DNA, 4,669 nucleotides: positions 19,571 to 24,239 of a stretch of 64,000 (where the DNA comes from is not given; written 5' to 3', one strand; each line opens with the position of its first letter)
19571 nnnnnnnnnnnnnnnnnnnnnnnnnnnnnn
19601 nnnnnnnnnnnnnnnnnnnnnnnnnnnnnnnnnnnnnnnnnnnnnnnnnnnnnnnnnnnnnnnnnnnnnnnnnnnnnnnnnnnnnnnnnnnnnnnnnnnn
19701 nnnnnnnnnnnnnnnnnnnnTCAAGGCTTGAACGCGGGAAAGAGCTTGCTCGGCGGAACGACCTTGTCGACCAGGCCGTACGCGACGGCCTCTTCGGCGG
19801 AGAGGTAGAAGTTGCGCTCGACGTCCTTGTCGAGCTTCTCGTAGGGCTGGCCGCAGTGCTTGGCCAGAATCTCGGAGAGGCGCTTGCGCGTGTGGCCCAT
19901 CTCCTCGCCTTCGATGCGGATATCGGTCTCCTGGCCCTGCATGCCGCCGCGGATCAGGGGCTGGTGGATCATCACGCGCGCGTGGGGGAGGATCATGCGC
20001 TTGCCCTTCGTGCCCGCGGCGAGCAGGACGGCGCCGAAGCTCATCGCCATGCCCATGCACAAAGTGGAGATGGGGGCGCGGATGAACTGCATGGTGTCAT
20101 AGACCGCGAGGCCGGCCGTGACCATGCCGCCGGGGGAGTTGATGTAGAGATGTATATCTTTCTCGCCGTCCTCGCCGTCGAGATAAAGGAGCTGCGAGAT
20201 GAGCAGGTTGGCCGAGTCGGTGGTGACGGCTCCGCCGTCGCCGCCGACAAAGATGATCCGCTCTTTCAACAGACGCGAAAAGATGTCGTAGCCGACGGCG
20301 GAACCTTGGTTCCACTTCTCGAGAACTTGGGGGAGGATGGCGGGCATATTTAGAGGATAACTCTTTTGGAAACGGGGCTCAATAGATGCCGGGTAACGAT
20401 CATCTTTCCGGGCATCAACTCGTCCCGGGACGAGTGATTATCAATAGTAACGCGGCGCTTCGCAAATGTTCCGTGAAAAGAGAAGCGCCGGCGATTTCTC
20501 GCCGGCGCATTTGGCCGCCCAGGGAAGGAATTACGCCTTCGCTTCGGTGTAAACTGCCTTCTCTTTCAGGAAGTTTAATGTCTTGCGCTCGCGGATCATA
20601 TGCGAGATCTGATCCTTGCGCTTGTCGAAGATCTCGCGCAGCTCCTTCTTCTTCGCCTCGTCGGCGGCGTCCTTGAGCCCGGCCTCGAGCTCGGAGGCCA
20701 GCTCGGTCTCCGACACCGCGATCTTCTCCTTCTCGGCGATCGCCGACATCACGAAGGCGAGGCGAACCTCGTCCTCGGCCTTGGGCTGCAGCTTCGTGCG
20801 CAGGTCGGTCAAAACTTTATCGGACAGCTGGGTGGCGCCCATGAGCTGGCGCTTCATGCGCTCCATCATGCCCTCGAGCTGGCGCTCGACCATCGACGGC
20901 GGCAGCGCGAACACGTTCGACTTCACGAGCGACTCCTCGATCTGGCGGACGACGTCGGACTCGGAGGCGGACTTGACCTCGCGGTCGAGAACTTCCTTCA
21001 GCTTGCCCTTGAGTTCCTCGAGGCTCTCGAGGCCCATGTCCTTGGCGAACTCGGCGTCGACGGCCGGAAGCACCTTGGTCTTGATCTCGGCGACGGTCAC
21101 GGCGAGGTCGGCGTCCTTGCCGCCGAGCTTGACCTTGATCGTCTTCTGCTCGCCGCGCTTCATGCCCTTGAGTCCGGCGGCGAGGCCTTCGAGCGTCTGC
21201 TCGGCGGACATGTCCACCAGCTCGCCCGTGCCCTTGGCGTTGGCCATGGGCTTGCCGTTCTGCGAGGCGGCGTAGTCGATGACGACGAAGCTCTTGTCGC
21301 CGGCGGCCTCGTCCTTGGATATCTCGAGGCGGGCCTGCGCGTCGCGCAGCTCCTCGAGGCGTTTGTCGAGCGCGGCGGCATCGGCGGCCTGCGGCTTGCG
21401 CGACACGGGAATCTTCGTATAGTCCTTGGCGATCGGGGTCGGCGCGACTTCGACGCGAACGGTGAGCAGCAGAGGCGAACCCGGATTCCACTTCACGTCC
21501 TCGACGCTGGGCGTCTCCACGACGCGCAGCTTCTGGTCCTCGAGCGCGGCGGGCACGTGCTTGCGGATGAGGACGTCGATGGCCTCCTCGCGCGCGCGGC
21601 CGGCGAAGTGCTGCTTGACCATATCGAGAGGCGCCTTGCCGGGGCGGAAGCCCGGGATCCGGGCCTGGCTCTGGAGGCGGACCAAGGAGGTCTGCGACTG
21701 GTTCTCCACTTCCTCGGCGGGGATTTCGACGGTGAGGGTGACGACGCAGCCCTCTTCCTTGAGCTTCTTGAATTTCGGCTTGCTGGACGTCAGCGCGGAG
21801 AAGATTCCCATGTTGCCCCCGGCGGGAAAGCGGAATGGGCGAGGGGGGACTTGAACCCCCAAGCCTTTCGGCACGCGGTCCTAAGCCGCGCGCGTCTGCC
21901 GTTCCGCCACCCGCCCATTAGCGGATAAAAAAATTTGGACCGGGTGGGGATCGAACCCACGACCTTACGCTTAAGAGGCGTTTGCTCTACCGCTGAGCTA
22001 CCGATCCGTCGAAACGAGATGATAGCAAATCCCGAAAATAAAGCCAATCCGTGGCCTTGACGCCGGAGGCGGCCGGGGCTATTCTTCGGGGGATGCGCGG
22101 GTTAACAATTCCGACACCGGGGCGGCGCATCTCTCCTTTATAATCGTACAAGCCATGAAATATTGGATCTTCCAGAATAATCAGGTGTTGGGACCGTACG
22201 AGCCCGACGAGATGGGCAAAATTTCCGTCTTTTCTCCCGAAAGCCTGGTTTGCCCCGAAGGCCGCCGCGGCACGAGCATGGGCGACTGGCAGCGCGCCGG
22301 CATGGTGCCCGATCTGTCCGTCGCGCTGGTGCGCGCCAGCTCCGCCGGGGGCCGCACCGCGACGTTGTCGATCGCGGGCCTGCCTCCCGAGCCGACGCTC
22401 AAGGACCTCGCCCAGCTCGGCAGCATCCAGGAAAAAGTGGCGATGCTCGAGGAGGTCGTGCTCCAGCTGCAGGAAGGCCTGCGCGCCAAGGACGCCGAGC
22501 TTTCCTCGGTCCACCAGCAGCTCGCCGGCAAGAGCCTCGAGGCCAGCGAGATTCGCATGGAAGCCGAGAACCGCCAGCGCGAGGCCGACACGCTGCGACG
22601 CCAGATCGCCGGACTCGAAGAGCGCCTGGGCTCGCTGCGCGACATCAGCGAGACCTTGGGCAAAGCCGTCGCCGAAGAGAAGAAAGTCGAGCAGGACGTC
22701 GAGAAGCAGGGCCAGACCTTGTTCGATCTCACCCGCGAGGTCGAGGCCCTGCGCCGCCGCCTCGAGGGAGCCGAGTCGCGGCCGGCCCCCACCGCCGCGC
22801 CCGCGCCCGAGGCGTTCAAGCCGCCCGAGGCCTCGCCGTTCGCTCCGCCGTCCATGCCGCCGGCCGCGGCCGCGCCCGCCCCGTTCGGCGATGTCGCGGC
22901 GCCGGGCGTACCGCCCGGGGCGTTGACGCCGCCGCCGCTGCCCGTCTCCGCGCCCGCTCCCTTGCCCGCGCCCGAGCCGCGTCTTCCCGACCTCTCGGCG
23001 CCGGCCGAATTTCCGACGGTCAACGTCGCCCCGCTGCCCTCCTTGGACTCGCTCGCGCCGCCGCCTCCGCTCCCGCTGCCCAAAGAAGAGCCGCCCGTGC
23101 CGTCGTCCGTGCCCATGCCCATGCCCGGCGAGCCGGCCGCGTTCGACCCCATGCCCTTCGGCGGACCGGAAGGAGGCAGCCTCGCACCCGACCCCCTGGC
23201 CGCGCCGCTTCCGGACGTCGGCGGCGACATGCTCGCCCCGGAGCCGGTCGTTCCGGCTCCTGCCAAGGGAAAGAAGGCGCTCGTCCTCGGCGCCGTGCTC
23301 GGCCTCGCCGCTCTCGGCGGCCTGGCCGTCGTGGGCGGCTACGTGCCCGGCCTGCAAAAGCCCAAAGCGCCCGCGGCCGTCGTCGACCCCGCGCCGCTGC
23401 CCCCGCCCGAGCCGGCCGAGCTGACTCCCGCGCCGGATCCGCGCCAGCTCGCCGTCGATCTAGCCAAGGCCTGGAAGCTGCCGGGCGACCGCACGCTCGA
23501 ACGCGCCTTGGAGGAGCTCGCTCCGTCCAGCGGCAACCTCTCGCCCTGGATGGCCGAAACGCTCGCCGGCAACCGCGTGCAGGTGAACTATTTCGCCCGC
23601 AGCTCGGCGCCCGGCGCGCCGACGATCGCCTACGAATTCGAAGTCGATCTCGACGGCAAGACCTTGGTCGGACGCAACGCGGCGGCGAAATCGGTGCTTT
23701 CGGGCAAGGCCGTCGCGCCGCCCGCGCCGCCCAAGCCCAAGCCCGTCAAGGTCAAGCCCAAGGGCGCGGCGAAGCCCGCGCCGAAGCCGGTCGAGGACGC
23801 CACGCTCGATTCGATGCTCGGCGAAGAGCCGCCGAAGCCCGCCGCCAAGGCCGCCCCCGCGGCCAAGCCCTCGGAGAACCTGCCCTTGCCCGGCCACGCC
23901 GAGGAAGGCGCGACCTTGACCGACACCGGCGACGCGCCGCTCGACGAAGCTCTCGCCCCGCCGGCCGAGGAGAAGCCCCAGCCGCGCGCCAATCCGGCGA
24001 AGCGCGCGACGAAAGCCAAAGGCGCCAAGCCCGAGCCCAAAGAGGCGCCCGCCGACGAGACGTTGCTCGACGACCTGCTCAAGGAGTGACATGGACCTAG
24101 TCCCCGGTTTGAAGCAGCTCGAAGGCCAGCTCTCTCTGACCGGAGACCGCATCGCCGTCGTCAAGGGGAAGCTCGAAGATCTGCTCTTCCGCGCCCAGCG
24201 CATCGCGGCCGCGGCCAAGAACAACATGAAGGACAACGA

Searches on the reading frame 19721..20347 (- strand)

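Call 6: search_protein_families(library=pfam, proteins=[window:19721-20347:-])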
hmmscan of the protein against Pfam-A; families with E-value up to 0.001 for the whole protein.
window:19721-20347:- (208 aa): 1 family
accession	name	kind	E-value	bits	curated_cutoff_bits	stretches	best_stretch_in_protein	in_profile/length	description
PF00574.28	CLP_protease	-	2.7e-73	246.2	20.2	1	18-197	5-179/182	Clp protease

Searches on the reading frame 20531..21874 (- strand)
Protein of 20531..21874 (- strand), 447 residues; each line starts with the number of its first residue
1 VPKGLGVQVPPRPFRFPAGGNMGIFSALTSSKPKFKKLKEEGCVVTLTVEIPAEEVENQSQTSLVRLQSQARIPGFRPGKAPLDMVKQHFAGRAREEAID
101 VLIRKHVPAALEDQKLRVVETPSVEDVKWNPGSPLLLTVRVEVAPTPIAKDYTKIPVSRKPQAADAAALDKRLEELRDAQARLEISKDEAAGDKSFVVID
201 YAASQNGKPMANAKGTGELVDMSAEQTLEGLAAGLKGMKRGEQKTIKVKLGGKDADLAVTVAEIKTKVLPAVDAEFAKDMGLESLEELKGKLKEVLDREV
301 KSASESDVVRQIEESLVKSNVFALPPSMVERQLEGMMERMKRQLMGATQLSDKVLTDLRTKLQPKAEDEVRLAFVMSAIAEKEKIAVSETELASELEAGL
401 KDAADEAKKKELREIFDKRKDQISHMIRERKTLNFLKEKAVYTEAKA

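Call 9: search_protein_families(library=pfam, proteins=[window:20531-21874:-])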
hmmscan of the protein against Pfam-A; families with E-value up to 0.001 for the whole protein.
window:20531-21874:- (447 aa): 3 families
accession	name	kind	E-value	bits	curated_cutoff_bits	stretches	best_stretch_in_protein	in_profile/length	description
PF05697.18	Trigger_N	-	3.3e-31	109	22.2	1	36-176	4-144/144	Bacterial trigger factor protein (TF)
PF05698.19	Trigger_C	-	5.5e-21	75.7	22.7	1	284-438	1-162/162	Bacterial trigger factor protein (TF) C-terminus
PF00254.34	FKBP_C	-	5.6e-06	27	21.1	1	189-249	3-66/94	FKBP-type peptidyl-prolyl cis-trans isomerase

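Call 10: find_related_loci(query=window:20531-21874:-, collection=genome_contigs, flank=10000)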
Query window:20531-21874:- (447 aa) in genome_contigs; peptide patterns used: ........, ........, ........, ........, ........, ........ (x = any residue, [..] = any of these).
170 stretches matched a pattern; 36 encode a relative of the query (tblastn E <= 1e-3); 35 distinct loci.
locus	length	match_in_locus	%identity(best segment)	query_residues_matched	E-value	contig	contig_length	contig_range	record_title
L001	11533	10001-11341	83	1-447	0e+0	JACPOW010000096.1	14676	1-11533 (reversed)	MAG: Elusimicrobia bacterium isolate NC_groundwater_611_Pr5_B-0.1um_68_12 alan_book_18_scaffold_394107, whole genome sho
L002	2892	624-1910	88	19-447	0e+0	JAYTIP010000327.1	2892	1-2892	MAG: Elusimicrobiota bacterium isolate GFS_2774 GFS_2774_326, whole genome shotgun sequence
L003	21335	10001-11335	83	1-445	0e+0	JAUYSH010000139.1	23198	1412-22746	MAG: Elusimicrobiota bacterium isolate C5_metabat.bin.68 C5_k141_112403, whole genome shotgun sequence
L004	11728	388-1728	81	1-447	0e+0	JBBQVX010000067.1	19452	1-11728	MAG: Elusimicrobiota bacterium isolate Co_metawrap_2019 Cmw_2019_k141_20357242_length_19452_cov_8.0000, whole genome sho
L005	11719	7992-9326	81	1-445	0e+0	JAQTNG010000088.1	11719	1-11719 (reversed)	MAG: Elusimicrobia bacterium isolate STA_59 NODE_10972_length_11719_cov_2.716184_Sandtown_A, whole genome shotgun sequen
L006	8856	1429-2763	80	1-445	0e+0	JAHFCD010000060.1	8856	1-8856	MAG: Elusimicrobia bacterium isolate nzgw213 NODE_9082_length_8857_cov_2.688416, whole genome shotgun sequence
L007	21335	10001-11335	81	1-445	0e+0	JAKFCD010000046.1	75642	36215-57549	MAG: Elusimicrobiota bacterium isolate LC012 contig-124_287, whole genome shotgun sequence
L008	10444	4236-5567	79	1-445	0e+0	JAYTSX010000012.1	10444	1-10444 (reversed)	MAG: Elusimicrobiota bacterium isolate GFS_5282 GFS_5282_11, whole genome shotgun sequence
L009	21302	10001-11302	82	14-447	0e+0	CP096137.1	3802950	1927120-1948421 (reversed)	MAG: Elusimicrobiota bacterium isolate JAD_PAG50586_1 chromosome, complete genome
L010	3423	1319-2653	75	1-445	0e+0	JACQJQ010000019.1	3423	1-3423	MAG: Elusimicrobia bacterium isolate NC_groundwater_1155_Ag_S-0.1um_67_28 S_p1_S3_coassembly_k141_141337, whole genome s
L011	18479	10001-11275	79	21-445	0e+0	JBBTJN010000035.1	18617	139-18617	MAG: Elusimicrobiota bacterium isolate H52-bin097_1 H52_bin097_1_000000000035, whole genome shotgun sequence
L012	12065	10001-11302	77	14-447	0e+0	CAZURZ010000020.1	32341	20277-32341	MAG TPA_asm: uncultured Elusimicrobia sp. isolate SRP287453_co1_212 genome assembly, contig: NODE_2261_length_32341_cov_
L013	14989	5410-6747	77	1-445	0e+0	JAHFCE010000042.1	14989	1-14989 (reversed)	MAG: Elusimicrobia bacterium isolate nzgw214 NODE_1311_length_14990_cov_4.548860, whole genome shotgun sequence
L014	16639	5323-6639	73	6-445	0e+0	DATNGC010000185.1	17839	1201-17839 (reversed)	MAG TPA_asm: Elusimicrobiota bacterium isolate SMAG_U11311 k141_2126493, whole genome shotgun sequence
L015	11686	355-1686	67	1-445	0e+0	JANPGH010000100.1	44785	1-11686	MAG: Elusimicrobiota bacterium isolate VAR_69_metabat_387 VAR_69_k141_1941270, whole genome shotgun sequence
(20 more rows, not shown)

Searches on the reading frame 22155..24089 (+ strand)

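Call 6: search_protein_families(library=pfam, proteins=[window:22155-24089:+])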
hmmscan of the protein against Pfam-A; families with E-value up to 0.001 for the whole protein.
window:22155-24089:+ (644 aa): 2 families
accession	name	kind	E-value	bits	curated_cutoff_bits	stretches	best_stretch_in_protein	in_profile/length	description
PF14237.11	GYF_2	-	4.5e-05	23.6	25.8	1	3-54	1-50/50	GYF domain 2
PF06818.20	Fez1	-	0.00049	21.1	34.4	1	98-207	36-149/199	Fez1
